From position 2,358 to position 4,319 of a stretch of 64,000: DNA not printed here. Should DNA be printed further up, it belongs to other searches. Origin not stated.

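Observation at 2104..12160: Operon-like cluster pairing two CotH-family atypical kinases with a Wzy_C (O-antigen-ligase-like) membrane protein, a metallophosphoesterase, a sugar epimerase and an AsnB-type amidotransferase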

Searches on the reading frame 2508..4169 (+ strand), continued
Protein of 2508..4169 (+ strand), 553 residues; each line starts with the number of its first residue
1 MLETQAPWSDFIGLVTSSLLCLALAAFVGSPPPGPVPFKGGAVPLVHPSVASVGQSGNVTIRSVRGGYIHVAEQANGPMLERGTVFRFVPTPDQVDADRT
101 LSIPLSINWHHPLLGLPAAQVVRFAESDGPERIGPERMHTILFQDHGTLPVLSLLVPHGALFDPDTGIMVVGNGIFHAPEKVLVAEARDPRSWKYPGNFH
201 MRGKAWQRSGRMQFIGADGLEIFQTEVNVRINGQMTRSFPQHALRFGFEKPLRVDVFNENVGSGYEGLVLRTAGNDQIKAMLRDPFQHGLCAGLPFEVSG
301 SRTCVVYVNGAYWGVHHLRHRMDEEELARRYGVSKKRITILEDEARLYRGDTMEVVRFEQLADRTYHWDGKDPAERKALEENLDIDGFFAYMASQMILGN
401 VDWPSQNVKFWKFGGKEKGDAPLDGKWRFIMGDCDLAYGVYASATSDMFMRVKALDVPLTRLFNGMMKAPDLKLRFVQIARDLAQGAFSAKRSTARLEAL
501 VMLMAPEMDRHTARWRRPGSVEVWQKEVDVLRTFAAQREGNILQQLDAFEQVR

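Call 54: find_encoding_contigs(protein=P0236, flank=10000, max_places=2)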
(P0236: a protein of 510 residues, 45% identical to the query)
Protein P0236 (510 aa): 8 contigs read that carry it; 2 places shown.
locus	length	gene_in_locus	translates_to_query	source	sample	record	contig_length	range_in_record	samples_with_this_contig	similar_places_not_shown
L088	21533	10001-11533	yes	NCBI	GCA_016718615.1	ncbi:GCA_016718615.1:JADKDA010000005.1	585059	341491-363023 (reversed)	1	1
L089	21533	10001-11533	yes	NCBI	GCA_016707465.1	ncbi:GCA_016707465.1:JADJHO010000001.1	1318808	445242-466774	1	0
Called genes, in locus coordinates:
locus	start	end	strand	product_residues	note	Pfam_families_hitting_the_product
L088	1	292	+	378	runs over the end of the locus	-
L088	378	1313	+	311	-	PF01073:3Beta_HSD, PF01370:Epimerase, PF02719:Polysacc_synt_2, PF04321:RmlD_sub_bind, PF16363:GDP_Man_Dehyd, PF07993:NAD_binding_4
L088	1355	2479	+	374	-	PF13439:Glyco_transf_4, PF20706:GT4-conflict (weak), PF00534:Glycos_transf_1, PF13692:Glyco_trans_1_4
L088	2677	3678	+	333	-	PF00535:Glycos_transf_2, PF10111:Glyco_tranf_2_2, PF13641:Glyco_tranf_2_3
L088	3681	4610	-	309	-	PF00535:Glycos_transf_2, PF10111:Glyco_tranf_2_2, PF13641:Glyco_tranf_2_3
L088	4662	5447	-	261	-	-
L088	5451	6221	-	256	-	-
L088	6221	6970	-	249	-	-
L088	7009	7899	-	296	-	-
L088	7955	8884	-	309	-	PF00534:Glycos_transf_1, PF13692:Glyco_trans_1_4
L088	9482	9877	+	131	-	-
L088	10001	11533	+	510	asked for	PF08757:CotH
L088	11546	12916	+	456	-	PF04932:Wzy_C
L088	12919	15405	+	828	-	PF08757:CotH (weak), PF13229:Beta_helix (weak)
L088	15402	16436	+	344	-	-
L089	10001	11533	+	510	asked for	PF08757:CotH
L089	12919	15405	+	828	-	PF08757:CotH (weak), PF13229:Beta_helix (weak)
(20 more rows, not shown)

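Call 76: search_protein_representatives(alignment_id=A3)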
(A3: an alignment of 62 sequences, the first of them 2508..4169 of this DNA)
Query: 62 sequences, 553 profile positions. Proteins with E-value up to 0.001 (for the whole library): 11833; up to 1e-10: 8853; up to 1e-30: 4641. The best 150 are listed.
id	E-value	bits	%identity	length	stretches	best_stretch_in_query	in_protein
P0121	8.0e-249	843.2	-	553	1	5-551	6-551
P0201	3.0e-231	785.1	-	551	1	7-549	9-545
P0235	6.9e-210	714.6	-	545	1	9-547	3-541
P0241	3.9e-201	685.7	-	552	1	5-548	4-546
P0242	3.7e-197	672.6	-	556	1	11-550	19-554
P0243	7.4e-195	665.0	-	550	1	18-549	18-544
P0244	2.2e-181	620.5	-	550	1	10-547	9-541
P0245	1.4e-178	611.3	-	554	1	6-549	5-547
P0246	3.7e-167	573.6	-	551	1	74-549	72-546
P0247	5.8e-164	563.0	-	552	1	13-546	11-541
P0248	1.4e-163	561.8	-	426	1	134-550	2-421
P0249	1.5e-147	508.9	-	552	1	90-547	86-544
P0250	1.3e-138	479.3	-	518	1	88-549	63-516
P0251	6.0e-134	464.0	-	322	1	223-547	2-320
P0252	2.0e-131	455.6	-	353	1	154-417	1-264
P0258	1.0e-115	403.8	-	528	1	15-550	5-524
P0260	1.1e-112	393.8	-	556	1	16-548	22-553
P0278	1.0e-98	347.7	-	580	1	10-549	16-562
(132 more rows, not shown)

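Call 78: find_homologous_proteins(query=A5)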
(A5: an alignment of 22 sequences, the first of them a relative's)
Query A5 (22 sequences) (572 aa, profile of the alignment): 1137 proteins with E <= 0.001 among 8000 candidates; the best 120 are listed.
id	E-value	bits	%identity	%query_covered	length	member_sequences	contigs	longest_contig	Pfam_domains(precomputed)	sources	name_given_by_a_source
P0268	9.6e-227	772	43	99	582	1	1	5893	PF08757.18,PF13287.13,PF13290.14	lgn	-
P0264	3.9e-223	760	100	100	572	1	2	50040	PF08757.18,PF13287.13,PF13290.14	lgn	-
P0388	3.1e-220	751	44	100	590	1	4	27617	PF08757.18,PF13287.13,PF13290.14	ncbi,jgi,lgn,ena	-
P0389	1.9e-219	748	46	96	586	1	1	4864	PF08757.18,PF13287.13,PF13290.14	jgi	jgi:hypothetical protein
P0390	3.6e-219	747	47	96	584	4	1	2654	PF08757.18,PF13287.13,PF13290.14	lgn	-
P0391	7.4e-219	746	46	97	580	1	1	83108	PF08757.18,PF13287.13,PF13290.14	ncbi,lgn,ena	-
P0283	1.0e-218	746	39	99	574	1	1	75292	PF08757.18,PF13287.13,PF13290.14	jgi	jgi:hypothetical protein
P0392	3.5e-218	744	44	100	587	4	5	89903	PF08757.18,PF13287.13,PF13290.14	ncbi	ncbi:MAG: CotH kinase family protein [Bacteroidia bacterium]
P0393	6.0e-218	743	42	100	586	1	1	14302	PF08757.18,PF13287.13,PF13290.14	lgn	-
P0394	2.0e-217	741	45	97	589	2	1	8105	PF08757.18,PF13287.13,PF13290.14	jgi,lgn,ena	-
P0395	2.0e-217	741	44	98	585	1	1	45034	PF08757.18,PF13287.13,PF13290.14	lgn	-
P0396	6.8e-217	740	45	100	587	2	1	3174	PF08757.18,PF13287.13,PF13290.14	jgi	jgi:hypothetical protein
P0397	1.6e-216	738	43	100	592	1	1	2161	PF08757.18,PF13287.13,PF13290.14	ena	-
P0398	3.1e-216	738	46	91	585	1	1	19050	PF08757.18,PF13287.13,PF13290.14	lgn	-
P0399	5.6e-216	737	45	94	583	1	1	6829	PF08757.18,PF13287.13,PF13290.14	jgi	jgi:hypothetical protein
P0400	6.0e-216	737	44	100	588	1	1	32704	PF08757.18,PF13287.13,PF13290.14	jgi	jgi:hypothetical protein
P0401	6.3e-216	737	44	99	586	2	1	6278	PF08757.18,PF13287.13,PF13290.14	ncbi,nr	ncbi:MAG: Spore coat protein CotH [Bacteroidetes bacterium]|nr:Spore coat protein CotH [Bacteroidota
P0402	7.5e-216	736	43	100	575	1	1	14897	PF08757.18,PF13287.13,PF13290.14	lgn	-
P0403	9.6e-216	736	45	96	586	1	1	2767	PF08757.18,PF13287.13,PF13290.14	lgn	-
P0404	1.1e-215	736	45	100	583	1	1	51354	PF08757.18,PF13287.13,PF13290.14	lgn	-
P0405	1.2e-215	736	44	97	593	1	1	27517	PF08757.18,PF13287.13,PF13290.14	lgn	-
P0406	1.2e-215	736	43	100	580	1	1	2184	PF08757.18,PF13287.13,PF13290.14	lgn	-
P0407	1.2e-215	736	45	91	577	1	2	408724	PF08757.18,PF13287.13,PF13290.14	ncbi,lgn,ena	-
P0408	1.2e-215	736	45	93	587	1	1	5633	PF08757.18,PF13287.13,PF13290.14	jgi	jgi:hypothetical protein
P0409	1.5e-215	735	43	100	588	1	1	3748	PF08757.18,PF13287.13,PF13290.14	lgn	-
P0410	2.8e-215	734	42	100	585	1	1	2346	PF08757.18,PF13287.13,PF13290.14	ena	-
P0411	4.4e-215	734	48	93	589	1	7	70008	PF08757.18,PF13287.13,PF13290.14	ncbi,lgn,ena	-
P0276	6.2e-215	733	41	99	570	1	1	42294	PF08757.18,PF13287.13,PF13290.14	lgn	-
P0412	1.3e-214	732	44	99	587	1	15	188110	PF08757.18,PF13287.13,PF13290.14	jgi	jgi:hypothetical protein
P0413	1.4e-214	732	45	93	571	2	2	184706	PF08757.18,PF13287.13,PF13290.14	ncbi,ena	ncbi:MAG TPA: CotH kinase family protein [Bacteroidia bacterium]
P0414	2.3e-214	731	43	100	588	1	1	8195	PF08757.18,PF13287.13,PF13290.14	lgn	-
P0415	2.4e-214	731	44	97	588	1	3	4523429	PF08757.18,PF13287.13,PF13290.14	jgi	jgi:hypothetical protein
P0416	2.6e-214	731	47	93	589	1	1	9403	PF08757.18,PF13287.13,PF13290.14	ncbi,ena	-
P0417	3.5e-214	731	43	97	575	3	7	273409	PF08757.18,PF13287.13,PF13290.14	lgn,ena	-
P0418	6.0e-214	730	43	100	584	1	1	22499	PF08757.18,PF13287.13,PF13290.14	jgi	jgi:hypothetical protein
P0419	7.0e-214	730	44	100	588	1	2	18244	PF08757.18,PF13287.13,PF13290.14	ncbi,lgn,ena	-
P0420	1.4e-213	729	41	99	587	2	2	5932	PF08757.18,PF13287.13,PF13290.14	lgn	-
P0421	1.5e-213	729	45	93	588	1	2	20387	PF08757.18,PF13287.13,PF13290.14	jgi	jgi:hypothetical protein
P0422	1.6e-213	729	45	97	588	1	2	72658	PF08757.18,PF13287.13,PF13290.14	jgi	jgi:hypothetical protein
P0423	1.7e-213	729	42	100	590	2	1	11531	PF08757.18,PF13287.13,PF13290.14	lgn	-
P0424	2.1e-213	728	44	100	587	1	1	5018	PF08757.18,PF13287.13,PF13290.14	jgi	jgi:hypothetical protein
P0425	3.1e-213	728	45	97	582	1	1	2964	PF08757.18,PF13287.13,PF13290.14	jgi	jgi:hypothetical protein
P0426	3.5e-213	727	45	91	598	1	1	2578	PF08757.18,PF13287.13,PF13290.14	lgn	-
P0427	4.9e-213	727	43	97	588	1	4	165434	PF08757.18,PF13287.13,PF13290.14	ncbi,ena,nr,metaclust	ncbi:MAG: hypothetical protein A3F72_13815 [Bacteroidetes bacterium RIFCSPLOWO2_12_FULL_35_15]|nr:MA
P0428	4.9e-213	727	43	100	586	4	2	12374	PF08757.18,PF13287.13,PF13290.14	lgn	-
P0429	6.4e-213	727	46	93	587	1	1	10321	PF08757.18,PF13287.13,PF13290.14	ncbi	ncbi:MAG: CotH kinase family protein [Bacteroidota bacterium]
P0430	9.5e-213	726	45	92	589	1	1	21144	PF08757.18,PF13287.13,PF13290.14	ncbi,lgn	-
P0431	1.2e-212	726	45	95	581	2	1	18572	PF08757.18,PF13287.13,PF13290.14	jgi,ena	-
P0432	1.3e-212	726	46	94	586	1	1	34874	PF08757.18,PF13287.13,PF13290.14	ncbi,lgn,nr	ncbi:MAG: hypothetical protein JWP12_223 [Bacteroidetes bacterium]|nr:hypothetical protein [Bacteroi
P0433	1.9e-212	725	44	100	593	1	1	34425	PF08757.18,PF13287.13,PF13290.14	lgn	-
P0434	2.2e-212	725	44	97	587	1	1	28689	PF08757.18,PF13287.13,PF13290.14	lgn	-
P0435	4.3e-212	724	44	99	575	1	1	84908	PF08757.18,PF13287.13,PF13290.14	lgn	-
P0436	6.2e-212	723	44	100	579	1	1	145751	PF08757.18,PF13287.13,PF13290.14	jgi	jgi:hypothetical protein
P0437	1.1e-211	722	45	94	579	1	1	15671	PF08757.18,PF13287.13,PF13290.14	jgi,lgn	jgi:hypothetical protein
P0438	1.1e-211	722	46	94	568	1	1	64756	PF08757.18,PF13287.13,PF13290.14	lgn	-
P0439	1.5e-211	722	45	99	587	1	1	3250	PF08757.18,PF13287.13,PF13290.14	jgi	jgi:hypothetical protein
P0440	1.7e-211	722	47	94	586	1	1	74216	PF08757.18,PF13287.13,PF13290.14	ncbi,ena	-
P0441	1.7e-211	722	42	100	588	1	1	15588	PF08757.18,PF13287.13,PF13290.14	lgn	-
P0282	2.3e-211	721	39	92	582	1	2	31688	PF08757.18,PF13287.13,PF13290.14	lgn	-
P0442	2.5e-211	721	46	96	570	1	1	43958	PF08757.18,PF13287.13,PF13290.14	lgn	-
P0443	2.8e-211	721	43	99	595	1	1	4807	PF08757.18,PF13287.13,PF13290.14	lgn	-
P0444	4.9e-211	720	44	96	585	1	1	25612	PF08757.18,PF13287.13,PF13290.14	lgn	-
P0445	5.4e-211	720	46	91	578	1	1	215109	PF08757.18,PF13287.13,PF13290.14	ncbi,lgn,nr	ncbi:MAG: CotH protein [Bacteroidetes bacterium]|nr:CotH protein [Bacteroidota bacterium]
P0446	5.7e-211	720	45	91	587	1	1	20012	PF08757.18,PF13287.13,PF13290.14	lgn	-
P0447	9.9e-211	719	45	99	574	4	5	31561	PF08757.18,PF13287.13,PF13290.14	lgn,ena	-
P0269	1.1e-210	719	44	100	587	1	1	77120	PF08757.18,PF13287.13,PF13290.14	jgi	jgi:hypothetical protein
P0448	1.1e-210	719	42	100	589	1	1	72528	PF08757.18,PF13287.13,PF13290.14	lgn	-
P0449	1.9e-210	718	44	93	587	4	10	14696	PF08757.18,PF13287.13,PF13290.14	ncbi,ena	-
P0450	2.1e-210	718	45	97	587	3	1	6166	PF08757.18,PF13287.13,PF13290.14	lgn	-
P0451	4.8e-210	717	45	96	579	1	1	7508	PF08757.18,PF13287.13,PF13290.14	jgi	jgi:hypothetical protein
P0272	8.0e-210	716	40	100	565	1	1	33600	PF08757.18,PF13287.13,PF13290.14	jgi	jgi:hypothetical protein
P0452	1.7e-209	715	44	99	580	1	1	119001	PF08757.18,PF13287.13,PF13290.14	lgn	-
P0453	1.7e-209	715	43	97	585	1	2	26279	PF08757.18,PF13287.13,PF13290.14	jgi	jgi:hypothetical protein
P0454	4.3e-209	714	41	99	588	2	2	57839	PF08757.18,PF13287.13,PF13290.14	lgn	-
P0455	4.9e-209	714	45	100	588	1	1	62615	PF08757.18,PF13287.13,PF13290.14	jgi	jgi:hypothetical protein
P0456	5.3e-209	714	45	96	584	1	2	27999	PF08757.18,PF13287.13,PF13290.14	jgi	jgi:hypothetical protein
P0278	5.7e-209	714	38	100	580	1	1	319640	PF08757.18,PF13287.13,PF13290.14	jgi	jgi:hypothetical protein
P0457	1.1e-208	713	44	97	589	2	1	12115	PF08757.18,PF13287.13,PF13290.14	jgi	-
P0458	1.5e-208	712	44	100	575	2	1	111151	PF08757.18,PF13287.13,PF13290.14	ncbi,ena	-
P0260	1.5e-208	712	38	98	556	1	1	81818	PF08757.18,PF13287.13,PF13290.14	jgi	jgi:hypothetical protein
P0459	3.0e-208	711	43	92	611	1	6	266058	PF08757.18,PF13287.13,PF13290.14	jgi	jgi:hypothetical protein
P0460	4.6e-208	711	43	97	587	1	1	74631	PF08757.18,PF13287.13,PF13290.14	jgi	jgi:hypothetical protein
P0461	6.4e-208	710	40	100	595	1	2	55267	PF08757.18,PF13287.13,PF13290.14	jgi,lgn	jgi:hypothetical protein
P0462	7.9e-208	710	43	100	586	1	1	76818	PF08757.18,PF13287.13,PF13290.14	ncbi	-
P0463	8.7e-208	710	43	91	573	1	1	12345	PF08757.18,PF13287.13,PF13290.14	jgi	jgi:hypothetical protein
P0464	1.3e-207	709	46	97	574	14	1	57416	PF08757.18,PF13287.13,PF13290.14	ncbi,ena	-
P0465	1.9e-207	708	43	97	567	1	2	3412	PF08757.18,PF13287.13,PF13290.14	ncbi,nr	ncbi:MAG: CotH kinase family protein [Nitrosopumilus sp.]|nr:CotH kinase family protein [Nitrosopumi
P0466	3.2e-207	708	42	97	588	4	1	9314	PF08757.18,PF13287.13,PF13290.14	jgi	jgi:hypothetical protein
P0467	3.8e-207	708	39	98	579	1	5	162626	PF08757.18,PF13287.13,PF13290.14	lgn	-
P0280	8.1e-207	706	36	99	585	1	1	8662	PF08757.18,PF13287.13,PF13290.14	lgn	-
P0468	9.9e-207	706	42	100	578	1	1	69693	PF08757.18,PF13287.13,PF13290.14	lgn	-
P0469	1.9e-206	705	43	96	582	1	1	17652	PF08757.18,PF13287.13,PF13290.14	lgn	-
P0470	2.0e-206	705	42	96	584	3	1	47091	PF08757.18,PF13287.13,PF13290.14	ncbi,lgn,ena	-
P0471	1.4e-205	702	46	99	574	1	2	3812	PF08757.18,PF13287.13,PF13290.14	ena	-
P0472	2.9e-205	701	45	92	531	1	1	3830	PF08757.18,PF13287.13,PF13290.14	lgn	-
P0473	1.6e-204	699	41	97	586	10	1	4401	PF08757.18,PF13287.13,PF13290.14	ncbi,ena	-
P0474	1.6e-204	699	53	99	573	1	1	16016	PF08757.18,PF13287.13,PF13290.14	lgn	-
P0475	2.4e-204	698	45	99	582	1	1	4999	PF08757.18,PF13287.13,PF13290.14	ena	-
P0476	2.6e-204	698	40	100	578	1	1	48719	PF08757.18,PF13287.13,PF13290.14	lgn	-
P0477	3.2e-204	698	43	90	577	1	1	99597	PF08757.18,PF13287.13,PF13290.14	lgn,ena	-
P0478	6.7e-204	697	53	94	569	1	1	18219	PF08757.18,PF13290.14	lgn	-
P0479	1.1e-203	696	42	98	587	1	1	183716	PF08757.18,PF13287.13,PF13290.14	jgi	jgi:hypothetical protein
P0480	3.7e-203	694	41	100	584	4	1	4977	PF08757.18,PF13287.13,PF13290.14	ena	-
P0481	6.9e-203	693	44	96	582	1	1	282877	PF08757.18,PF13287.13,PF13290.14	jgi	jgi:hypothetical protein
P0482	1.1e-202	693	44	99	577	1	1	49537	PF08757.18,PF13287.13,PF13290.14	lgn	-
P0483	1.7e-202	692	42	99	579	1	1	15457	PF08757.18,PF13287.13,PF13290.14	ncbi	-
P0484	1.8e-202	692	54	100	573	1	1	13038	PF08757.18,PF13287.13,PF13290.14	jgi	jgi:hypothetical protein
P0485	3.3e-202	691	41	100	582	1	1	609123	PF08757.18,PF13287.13,PF13290.14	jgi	-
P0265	7.8e-202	690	41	96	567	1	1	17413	PF08757.18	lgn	-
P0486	6.3e-201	687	43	92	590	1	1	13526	PF08757.18,PF13287.13,PF13290.14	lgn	-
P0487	9.9e-201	686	40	100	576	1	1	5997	PF08757.18,PF13287.13,PF13290.14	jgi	jgi:hypothetical protein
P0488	1.8e-200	685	53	94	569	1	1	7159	PF08757.18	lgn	-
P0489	2.5e-200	685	40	99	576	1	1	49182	PF08757.18,PF13287.13,PF13290.14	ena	-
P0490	1.5e-199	682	42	97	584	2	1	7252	PF08757.18,PF13287.13,PF13290.14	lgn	-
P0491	2.0e-199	682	40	100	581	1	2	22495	PF08757.18,PF13287.13,PF13290.14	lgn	-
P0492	3.9e-199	681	44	96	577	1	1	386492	PF08757.18,PF13287.13,PF13290.14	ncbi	ncbi:MAG: CotH kinase family protein [Bacteroidia bacterium]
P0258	4.3e-199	681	38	93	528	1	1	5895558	PF08757.18,PF13287.13,PF13290.14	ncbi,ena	-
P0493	1.4e-197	676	51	96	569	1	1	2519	PF08757.18,PF13287.13,PF13290.14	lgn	-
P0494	1.8e-197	676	41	97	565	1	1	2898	PF08757.18,PF13287.13,PF13290.14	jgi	-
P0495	5.9e-197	674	42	92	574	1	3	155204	PF08757.18,PF13287.13,PF13290.14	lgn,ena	-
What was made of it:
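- Distant CotH-A orthologues carry Fn3_assoc and CHB_HEX_C_1 domains (call 78).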

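Call 79: find_encoding_contigs(protein=P0258, flank=8000, max_places=1)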
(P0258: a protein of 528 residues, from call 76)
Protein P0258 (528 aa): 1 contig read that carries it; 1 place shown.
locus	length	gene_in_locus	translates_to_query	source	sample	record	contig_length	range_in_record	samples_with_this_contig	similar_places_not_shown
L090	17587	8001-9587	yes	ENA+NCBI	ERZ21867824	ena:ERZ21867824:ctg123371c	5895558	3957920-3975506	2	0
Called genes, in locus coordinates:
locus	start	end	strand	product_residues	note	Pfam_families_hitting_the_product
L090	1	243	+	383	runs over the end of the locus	PF20706:GT4-conflict, PF13439:Glyco_transf_4, PF00534:Glycos_transf_1, PF13692:Glyco_trans_1_4, PF13524:Glyco_trans_1_2 (weak)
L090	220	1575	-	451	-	PF00578:AhpC-TSA, PF08534:Redoxin, PF00085:Thioredoxin (faint), PF13098:Thioredoxin_2 (weak), PF13905:Thioredoxin_8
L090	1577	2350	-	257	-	-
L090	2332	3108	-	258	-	-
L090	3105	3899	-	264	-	-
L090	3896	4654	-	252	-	PF00685:Sulfotransfer_1 (weak), PF13469:Sulfotransfer_3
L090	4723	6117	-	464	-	PF18962:Por_Secre_tail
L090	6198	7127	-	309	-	PF00106:adh_short (weak), PF01073:3Beta_HSD, PF01370:Epimerase, PF02719:Polysacc_synt_2, PF04321:RmlD_sub_bind, PF05368:NmrA (weak), PF13460:NAD_binding_10, PF16363:GDP_Man_Dehyd, +1 more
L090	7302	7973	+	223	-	-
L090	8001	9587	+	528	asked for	PF13287:Fn3_assoc, PF13290:CHB_HEX_C_1, PF08757:CotH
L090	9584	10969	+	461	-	PF04932:Wzy_C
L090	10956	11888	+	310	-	-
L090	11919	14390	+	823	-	PF08757:CotH (weak)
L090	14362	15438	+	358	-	-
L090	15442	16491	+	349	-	PF00534:Glycos_transf_1, PF13692:Glyco_trans_1_4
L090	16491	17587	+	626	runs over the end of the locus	PF13522:GATase_6, PF13537:GATase_7, PF00733:Asn_synthase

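Call 80: find_encoding_contigs(protein=P0415, flank=8000, max_places=1)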
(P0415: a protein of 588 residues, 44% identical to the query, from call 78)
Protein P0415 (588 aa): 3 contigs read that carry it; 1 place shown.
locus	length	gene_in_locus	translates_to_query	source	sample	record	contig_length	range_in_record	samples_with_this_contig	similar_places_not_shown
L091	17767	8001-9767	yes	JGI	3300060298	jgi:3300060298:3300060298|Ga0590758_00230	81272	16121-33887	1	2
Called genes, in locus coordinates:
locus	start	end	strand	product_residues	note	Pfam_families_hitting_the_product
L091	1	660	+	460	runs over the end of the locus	PF00578:AhpC-TSA, PF08534:Redoxin (weak), PF13098:Thioredoxin_2 (weak), PF13905:Thioredoxin_8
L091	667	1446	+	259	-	-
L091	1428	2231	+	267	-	-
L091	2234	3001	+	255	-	-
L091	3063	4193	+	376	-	-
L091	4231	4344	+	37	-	-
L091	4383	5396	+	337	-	PF01757:Acyl_transf_3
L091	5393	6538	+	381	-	PF13439:Glyco_transf_4, PF00534:Glycos_transf_1, PF13692:Glyco_trans_1_4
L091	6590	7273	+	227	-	PF16316:DUF4956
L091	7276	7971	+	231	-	PF09359:VTC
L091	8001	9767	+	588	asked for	PF13287:Fn3_assoc, PF13290:CHB_HEX_C_1, PF08757:CotH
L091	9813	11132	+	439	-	PF04932:Wzy_C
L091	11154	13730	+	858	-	PF08757:CotH, PF13229:Beta_helix (weak)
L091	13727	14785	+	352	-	-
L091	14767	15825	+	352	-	PF00534:Glycos_transf_1, PF13692:Glyco_trans_1_4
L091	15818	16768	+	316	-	PF01073:3Beta_HSD, PF01370:Epimerase, PF02719:Polysacc_synt_2, PF04321:RmlD_sub_bind, PF07993:NAD_binding_4 (weak), PF13460:NAD_binding_10 (weak), PF16363:GDP_Man_Dehyd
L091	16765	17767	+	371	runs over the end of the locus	PF00155:Aminotran_1_2, PF00266:Aminotran_5 (weak), PF01041:DegT_DnrJ_EryC1, PF01212:Beta_elim_lyase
